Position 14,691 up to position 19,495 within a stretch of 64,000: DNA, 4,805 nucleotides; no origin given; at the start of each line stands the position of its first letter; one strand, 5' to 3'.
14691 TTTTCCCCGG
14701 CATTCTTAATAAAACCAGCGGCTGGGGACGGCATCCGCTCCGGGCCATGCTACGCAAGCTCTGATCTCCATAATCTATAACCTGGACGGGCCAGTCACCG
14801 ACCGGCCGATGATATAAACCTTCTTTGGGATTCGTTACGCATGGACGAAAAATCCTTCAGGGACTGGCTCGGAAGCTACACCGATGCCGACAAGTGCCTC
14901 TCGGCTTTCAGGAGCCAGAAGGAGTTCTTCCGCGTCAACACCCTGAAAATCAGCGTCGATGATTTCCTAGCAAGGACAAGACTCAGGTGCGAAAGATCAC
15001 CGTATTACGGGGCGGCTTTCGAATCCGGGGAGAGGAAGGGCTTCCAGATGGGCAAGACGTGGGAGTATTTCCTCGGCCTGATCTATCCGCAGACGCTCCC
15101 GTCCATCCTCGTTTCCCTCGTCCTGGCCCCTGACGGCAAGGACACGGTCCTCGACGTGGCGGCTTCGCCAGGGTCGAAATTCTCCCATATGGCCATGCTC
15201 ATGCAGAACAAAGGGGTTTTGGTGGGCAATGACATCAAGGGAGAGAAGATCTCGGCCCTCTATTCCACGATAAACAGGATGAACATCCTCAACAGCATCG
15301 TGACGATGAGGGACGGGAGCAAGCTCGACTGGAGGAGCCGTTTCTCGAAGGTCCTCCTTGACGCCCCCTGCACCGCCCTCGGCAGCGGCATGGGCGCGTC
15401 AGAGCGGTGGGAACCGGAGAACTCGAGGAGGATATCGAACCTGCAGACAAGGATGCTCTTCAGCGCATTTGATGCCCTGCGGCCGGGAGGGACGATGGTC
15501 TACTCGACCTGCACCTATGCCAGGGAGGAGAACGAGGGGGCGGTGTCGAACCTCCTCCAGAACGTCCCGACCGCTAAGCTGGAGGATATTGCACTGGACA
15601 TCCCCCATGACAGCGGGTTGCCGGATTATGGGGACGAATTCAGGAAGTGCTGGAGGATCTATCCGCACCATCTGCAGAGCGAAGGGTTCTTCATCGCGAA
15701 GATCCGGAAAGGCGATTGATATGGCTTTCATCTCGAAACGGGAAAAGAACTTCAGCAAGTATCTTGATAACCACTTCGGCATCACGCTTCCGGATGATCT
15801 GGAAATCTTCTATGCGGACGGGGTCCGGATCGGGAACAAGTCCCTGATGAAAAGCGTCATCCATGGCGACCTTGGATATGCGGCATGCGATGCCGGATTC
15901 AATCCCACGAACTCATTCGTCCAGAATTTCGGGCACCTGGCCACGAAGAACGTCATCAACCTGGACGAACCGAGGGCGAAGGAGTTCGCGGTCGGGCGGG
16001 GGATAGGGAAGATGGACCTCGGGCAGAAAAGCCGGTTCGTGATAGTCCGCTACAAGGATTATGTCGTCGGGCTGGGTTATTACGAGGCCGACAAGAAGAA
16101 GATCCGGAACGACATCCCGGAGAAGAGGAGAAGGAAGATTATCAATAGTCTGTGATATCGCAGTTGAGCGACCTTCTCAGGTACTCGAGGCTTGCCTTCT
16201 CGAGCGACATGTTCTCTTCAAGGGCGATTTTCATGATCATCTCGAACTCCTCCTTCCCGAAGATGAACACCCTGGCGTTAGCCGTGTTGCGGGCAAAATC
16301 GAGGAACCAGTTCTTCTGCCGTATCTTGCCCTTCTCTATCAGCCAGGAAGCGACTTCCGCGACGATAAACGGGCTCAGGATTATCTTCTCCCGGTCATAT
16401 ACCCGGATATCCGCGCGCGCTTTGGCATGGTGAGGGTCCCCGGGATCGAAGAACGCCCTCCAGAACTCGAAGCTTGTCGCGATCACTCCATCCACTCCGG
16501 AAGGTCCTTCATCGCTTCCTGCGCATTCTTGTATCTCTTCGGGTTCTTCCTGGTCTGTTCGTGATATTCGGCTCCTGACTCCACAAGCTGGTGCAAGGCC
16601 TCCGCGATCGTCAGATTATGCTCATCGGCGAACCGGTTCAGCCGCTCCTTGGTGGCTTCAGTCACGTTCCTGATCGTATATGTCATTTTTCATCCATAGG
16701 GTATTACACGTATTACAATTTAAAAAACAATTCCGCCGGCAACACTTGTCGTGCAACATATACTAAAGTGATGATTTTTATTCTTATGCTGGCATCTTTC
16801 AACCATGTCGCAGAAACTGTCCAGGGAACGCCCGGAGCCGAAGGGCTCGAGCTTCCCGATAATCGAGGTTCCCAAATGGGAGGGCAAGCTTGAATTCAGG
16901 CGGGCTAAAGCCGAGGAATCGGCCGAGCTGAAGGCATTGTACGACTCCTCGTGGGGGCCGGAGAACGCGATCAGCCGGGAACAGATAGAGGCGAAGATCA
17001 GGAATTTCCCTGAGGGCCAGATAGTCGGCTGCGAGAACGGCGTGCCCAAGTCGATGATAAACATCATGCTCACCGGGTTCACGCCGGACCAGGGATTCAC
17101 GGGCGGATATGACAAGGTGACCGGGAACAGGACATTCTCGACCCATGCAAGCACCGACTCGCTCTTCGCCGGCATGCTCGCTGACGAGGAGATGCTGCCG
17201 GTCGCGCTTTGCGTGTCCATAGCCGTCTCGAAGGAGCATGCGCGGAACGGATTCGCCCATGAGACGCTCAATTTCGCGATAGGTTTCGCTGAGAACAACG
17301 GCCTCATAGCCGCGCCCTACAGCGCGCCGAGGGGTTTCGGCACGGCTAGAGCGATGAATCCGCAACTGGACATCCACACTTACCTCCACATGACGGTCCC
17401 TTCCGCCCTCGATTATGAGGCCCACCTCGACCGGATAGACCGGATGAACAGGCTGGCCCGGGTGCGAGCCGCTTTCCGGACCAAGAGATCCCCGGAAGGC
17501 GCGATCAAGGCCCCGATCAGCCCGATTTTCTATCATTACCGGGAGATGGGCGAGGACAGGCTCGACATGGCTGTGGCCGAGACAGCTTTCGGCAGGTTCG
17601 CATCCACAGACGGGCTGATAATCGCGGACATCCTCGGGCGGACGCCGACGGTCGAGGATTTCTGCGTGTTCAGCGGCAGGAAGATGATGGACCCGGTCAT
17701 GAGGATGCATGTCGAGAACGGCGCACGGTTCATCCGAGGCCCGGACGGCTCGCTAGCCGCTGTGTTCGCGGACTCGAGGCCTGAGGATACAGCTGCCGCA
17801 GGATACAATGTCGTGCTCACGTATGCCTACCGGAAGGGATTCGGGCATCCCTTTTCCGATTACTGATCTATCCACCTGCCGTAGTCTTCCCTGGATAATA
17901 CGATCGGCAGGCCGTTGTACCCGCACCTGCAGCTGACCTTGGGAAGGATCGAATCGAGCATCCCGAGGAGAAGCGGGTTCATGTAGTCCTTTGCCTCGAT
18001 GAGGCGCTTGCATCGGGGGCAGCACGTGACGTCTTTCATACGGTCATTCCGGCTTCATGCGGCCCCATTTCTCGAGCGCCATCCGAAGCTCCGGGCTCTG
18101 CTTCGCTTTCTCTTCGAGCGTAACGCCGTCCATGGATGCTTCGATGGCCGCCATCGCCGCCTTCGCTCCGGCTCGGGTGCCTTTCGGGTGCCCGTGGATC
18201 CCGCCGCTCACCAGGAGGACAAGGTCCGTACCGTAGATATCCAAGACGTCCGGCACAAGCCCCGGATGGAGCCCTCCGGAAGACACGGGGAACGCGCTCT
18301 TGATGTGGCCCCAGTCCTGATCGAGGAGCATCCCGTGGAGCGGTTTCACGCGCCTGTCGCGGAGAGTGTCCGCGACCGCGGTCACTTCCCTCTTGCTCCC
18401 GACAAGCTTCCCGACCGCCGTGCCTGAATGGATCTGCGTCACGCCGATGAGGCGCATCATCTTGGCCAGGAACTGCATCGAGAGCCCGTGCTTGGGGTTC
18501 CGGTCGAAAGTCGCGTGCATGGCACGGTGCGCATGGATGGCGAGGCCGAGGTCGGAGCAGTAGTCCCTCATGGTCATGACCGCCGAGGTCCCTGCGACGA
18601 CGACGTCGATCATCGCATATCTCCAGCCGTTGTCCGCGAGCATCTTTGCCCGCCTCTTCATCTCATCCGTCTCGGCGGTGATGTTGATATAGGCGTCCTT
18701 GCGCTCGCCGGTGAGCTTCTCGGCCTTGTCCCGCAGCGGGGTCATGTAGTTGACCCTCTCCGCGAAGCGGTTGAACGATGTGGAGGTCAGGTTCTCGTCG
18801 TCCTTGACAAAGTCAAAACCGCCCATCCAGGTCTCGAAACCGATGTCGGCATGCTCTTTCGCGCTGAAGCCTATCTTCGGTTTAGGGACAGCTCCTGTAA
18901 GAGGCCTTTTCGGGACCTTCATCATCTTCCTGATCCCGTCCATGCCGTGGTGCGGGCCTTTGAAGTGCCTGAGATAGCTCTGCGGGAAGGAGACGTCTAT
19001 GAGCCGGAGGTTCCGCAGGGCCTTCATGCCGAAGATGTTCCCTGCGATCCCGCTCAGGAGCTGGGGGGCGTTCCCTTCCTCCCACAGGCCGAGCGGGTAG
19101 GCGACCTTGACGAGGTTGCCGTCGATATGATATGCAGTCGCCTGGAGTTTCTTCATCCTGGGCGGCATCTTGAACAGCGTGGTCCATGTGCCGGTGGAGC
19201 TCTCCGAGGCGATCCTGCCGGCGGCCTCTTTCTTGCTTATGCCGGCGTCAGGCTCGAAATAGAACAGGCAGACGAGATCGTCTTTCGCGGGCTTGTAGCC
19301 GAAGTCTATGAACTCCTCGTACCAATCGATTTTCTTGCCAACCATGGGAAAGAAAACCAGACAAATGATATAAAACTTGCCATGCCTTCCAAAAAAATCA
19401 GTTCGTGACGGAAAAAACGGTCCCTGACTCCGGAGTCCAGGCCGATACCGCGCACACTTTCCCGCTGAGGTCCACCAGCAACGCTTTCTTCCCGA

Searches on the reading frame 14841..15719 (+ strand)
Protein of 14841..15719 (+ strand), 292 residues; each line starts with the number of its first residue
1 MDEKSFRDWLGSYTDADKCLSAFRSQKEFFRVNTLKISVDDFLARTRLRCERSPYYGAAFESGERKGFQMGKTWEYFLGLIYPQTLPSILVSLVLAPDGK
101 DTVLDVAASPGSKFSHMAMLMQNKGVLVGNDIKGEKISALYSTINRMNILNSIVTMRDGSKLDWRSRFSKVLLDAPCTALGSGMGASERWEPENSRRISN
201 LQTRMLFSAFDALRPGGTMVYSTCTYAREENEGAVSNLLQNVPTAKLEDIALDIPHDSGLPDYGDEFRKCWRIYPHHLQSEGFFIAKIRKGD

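Call 125: search_protein_families(library=pfam, max_evalue=0.001, proteins=[window:14841-15719:+])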
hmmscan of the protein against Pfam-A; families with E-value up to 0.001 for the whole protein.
window:14841-15719:+ (292 aa): 2 families
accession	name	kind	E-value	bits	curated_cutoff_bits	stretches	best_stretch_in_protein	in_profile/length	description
PF01189.24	Methyltr_RsmB-F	-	4.4e-43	147.7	27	1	93-288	2-198/199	16S rRNA methyltransferase RsmB/F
PF17125.10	Methyltr_RsmF_N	-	4.1e-07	30.8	34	1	6-84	9-84/86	N-terminal domain of 16S rRNA methyltransferase RsmF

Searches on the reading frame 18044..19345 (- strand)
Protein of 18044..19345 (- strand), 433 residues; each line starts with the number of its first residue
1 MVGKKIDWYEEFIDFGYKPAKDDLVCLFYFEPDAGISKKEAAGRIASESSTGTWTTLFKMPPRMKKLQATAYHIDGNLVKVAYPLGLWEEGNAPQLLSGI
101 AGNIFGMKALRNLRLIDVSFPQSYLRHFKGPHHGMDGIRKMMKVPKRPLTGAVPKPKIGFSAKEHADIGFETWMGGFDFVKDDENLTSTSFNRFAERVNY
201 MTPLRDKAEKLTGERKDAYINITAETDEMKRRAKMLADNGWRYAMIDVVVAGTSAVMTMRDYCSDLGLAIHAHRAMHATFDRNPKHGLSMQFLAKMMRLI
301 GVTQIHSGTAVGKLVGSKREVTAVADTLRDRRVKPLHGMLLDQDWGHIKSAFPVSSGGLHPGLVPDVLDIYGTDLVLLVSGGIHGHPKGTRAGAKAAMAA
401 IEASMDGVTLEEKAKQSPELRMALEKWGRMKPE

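Call 24: search_protein_families(library=ncbifam, max_evalue=0.00001, proteins=[window:18044-19345:-])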
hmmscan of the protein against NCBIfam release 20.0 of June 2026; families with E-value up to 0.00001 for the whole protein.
window:18044-19345:- (433 aa): 6 families
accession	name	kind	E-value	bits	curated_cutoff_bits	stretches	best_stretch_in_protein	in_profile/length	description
TIGR03326.1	rubisco_III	equivalog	1.7e-175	583.9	497.45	1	11-427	1-426/426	type III ribulose-bisphosphate carboxylase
NF003252.0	PRK04208.1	subfamily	1e-173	578.2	438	1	7-433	12-461/468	ribulose-bisphosphate carboxylase large subunit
NF010002.0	PRK13475.1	equivalog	7.7e-67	225.9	489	1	24-427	24-440/459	ribulose-bisphosphate carboxylase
NF007095.0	PRK09549.1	equivalog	8.5e-61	205.7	409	1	73-431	64-405/407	2,3-diketo-5-methylthiopentyl-1-phosphate enolase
NF042437.1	OxoIsoapPDcar_OiaX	equivalog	2.9e-51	174.6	700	1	78-428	75-412/412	3-oxo-isoapionate-4-phosphate decarboxylase OiaX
TIGR03332.1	salvage_mtnW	equivalog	1e-49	169.2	513.6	1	74-428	70-407/407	2,3-diketo-5-methylthiopentyl-1-phosphate enolase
